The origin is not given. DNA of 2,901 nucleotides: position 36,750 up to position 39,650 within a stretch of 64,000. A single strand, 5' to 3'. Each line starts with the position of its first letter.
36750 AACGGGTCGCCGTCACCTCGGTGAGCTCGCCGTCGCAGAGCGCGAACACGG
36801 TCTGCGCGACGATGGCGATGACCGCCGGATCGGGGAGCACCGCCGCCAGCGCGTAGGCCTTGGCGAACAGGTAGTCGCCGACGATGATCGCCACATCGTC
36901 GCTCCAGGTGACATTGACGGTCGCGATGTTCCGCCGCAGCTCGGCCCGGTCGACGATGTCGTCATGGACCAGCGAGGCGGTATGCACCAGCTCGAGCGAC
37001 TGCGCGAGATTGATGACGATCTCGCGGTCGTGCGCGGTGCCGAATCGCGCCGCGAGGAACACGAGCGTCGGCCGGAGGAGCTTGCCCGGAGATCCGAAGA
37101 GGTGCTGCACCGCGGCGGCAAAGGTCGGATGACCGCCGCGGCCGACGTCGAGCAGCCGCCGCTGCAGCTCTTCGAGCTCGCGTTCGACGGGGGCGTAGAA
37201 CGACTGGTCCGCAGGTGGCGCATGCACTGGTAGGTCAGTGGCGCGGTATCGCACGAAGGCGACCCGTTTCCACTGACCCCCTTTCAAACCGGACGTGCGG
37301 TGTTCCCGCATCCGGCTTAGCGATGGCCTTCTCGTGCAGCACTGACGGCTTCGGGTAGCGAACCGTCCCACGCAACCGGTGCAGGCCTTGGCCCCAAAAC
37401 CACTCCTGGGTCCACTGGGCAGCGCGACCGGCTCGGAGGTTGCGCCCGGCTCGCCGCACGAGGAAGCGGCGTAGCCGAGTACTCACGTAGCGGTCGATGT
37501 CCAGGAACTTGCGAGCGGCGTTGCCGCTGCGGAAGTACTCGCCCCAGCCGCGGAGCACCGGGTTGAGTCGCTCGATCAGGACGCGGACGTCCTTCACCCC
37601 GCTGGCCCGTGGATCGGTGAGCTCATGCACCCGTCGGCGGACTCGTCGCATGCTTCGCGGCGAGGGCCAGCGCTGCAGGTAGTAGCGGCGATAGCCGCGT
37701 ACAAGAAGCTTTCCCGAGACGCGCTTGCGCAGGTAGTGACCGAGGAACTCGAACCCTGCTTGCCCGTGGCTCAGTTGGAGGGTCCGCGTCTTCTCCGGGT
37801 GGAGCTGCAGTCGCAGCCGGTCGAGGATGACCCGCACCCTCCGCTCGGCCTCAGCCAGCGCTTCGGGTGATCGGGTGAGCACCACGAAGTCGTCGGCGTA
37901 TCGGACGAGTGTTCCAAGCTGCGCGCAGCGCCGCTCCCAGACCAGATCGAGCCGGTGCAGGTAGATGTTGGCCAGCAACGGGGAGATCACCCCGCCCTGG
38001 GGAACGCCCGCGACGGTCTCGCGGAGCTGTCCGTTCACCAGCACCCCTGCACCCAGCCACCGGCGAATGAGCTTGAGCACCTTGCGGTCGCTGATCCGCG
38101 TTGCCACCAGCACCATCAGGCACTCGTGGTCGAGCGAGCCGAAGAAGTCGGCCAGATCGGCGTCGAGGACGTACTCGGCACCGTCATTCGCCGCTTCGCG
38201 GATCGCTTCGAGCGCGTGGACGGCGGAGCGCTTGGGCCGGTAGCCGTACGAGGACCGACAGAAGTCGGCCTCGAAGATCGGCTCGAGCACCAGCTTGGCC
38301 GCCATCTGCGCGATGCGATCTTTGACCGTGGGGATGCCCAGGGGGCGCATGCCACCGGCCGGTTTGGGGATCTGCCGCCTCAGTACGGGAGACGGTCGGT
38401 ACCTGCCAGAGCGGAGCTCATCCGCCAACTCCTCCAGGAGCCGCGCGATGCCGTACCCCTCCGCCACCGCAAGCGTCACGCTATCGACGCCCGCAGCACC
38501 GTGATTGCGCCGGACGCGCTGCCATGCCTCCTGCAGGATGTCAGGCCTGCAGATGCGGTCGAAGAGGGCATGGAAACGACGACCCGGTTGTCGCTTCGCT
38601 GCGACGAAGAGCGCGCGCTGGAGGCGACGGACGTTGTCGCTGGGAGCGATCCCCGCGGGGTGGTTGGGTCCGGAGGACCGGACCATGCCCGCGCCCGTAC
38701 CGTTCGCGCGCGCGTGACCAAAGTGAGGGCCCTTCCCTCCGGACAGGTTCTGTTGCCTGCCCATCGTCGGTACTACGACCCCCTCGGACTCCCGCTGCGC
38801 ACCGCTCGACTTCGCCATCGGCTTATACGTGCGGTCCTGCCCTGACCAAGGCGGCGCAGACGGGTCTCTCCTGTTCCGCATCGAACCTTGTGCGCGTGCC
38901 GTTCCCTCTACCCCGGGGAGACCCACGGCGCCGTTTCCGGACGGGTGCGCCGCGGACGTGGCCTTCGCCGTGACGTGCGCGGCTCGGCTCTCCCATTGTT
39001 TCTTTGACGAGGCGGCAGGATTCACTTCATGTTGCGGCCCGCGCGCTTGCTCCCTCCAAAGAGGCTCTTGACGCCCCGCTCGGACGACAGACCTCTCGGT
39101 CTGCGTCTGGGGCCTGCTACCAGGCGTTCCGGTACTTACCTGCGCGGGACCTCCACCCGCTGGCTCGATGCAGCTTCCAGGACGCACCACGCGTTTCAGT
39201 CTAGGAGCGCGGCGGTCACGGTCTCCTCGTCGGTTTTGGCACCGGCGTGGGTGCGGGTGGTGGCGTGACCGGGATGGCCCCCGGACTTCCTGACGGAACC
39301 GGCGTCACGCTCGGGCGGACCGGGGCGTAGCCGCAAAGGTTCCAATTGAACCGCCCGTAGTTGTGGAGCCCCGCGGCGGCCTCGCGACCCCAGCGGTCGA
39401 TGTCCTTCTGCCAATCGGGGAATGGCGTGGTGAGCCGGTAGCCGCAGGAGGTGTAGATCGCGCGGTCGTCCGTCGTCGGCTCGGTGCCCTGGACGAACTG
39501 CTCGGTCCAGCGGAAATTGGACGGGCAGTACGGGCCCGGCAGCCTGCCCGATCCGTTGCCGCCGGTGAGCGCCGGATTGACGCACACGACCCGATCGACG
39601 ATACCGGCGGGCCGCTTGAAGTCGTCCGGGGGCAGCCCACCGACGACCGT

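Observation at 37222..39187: Complete group II intron (RT/maturase, no En domain) inserted 28 nt downstream of ponA and abutting a polyprenyl synthase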

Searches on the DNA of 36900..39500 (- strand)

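Call 3: search_rna_families(source=window, start=36900, end=39500, threshold=evalue, max_evalue=10, show_alignments=6)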
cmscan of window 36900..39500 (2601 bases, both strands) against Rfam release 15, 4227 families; matches with E-value up to 10: 6.
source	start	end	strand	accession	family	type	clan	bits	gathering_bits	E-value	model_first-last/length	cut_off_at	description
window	39027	39162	-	RF02003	group-II-D1D4-4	Intron;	CL00102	81.4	49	1.2e-17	1-138/138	no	Group II catalytic intron D1-D4-4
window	38910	39013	-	RF02005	group-II-D1D4-6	Intron;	CL00102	38.2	49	9.4e-09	116-216/225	no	Group II catalytic intron D1-D4-6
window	37222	37320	-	RF00029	Intron_gpII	Intron;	-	34.4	40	0.00021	1-77/77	no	Group II catalytic intron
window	37286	37318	-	RF04356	Plastid-ndhA-ndhB-1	Intron;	CL00155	18.7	61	0.77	9-42/49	no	Plastid-ndhA-ndhB-1 group II-D5 intron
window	37453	37559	-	RF04287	mir-9195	Gene; miRNA;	-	17.3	90.5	7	1-87/87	no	mir-9195 microRNA precursor family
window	37287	37317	-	RF04336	Plastid-petD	Intron;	-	16.8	65.5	4.5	11-42/47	no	Plastid-petD group II-D5 intron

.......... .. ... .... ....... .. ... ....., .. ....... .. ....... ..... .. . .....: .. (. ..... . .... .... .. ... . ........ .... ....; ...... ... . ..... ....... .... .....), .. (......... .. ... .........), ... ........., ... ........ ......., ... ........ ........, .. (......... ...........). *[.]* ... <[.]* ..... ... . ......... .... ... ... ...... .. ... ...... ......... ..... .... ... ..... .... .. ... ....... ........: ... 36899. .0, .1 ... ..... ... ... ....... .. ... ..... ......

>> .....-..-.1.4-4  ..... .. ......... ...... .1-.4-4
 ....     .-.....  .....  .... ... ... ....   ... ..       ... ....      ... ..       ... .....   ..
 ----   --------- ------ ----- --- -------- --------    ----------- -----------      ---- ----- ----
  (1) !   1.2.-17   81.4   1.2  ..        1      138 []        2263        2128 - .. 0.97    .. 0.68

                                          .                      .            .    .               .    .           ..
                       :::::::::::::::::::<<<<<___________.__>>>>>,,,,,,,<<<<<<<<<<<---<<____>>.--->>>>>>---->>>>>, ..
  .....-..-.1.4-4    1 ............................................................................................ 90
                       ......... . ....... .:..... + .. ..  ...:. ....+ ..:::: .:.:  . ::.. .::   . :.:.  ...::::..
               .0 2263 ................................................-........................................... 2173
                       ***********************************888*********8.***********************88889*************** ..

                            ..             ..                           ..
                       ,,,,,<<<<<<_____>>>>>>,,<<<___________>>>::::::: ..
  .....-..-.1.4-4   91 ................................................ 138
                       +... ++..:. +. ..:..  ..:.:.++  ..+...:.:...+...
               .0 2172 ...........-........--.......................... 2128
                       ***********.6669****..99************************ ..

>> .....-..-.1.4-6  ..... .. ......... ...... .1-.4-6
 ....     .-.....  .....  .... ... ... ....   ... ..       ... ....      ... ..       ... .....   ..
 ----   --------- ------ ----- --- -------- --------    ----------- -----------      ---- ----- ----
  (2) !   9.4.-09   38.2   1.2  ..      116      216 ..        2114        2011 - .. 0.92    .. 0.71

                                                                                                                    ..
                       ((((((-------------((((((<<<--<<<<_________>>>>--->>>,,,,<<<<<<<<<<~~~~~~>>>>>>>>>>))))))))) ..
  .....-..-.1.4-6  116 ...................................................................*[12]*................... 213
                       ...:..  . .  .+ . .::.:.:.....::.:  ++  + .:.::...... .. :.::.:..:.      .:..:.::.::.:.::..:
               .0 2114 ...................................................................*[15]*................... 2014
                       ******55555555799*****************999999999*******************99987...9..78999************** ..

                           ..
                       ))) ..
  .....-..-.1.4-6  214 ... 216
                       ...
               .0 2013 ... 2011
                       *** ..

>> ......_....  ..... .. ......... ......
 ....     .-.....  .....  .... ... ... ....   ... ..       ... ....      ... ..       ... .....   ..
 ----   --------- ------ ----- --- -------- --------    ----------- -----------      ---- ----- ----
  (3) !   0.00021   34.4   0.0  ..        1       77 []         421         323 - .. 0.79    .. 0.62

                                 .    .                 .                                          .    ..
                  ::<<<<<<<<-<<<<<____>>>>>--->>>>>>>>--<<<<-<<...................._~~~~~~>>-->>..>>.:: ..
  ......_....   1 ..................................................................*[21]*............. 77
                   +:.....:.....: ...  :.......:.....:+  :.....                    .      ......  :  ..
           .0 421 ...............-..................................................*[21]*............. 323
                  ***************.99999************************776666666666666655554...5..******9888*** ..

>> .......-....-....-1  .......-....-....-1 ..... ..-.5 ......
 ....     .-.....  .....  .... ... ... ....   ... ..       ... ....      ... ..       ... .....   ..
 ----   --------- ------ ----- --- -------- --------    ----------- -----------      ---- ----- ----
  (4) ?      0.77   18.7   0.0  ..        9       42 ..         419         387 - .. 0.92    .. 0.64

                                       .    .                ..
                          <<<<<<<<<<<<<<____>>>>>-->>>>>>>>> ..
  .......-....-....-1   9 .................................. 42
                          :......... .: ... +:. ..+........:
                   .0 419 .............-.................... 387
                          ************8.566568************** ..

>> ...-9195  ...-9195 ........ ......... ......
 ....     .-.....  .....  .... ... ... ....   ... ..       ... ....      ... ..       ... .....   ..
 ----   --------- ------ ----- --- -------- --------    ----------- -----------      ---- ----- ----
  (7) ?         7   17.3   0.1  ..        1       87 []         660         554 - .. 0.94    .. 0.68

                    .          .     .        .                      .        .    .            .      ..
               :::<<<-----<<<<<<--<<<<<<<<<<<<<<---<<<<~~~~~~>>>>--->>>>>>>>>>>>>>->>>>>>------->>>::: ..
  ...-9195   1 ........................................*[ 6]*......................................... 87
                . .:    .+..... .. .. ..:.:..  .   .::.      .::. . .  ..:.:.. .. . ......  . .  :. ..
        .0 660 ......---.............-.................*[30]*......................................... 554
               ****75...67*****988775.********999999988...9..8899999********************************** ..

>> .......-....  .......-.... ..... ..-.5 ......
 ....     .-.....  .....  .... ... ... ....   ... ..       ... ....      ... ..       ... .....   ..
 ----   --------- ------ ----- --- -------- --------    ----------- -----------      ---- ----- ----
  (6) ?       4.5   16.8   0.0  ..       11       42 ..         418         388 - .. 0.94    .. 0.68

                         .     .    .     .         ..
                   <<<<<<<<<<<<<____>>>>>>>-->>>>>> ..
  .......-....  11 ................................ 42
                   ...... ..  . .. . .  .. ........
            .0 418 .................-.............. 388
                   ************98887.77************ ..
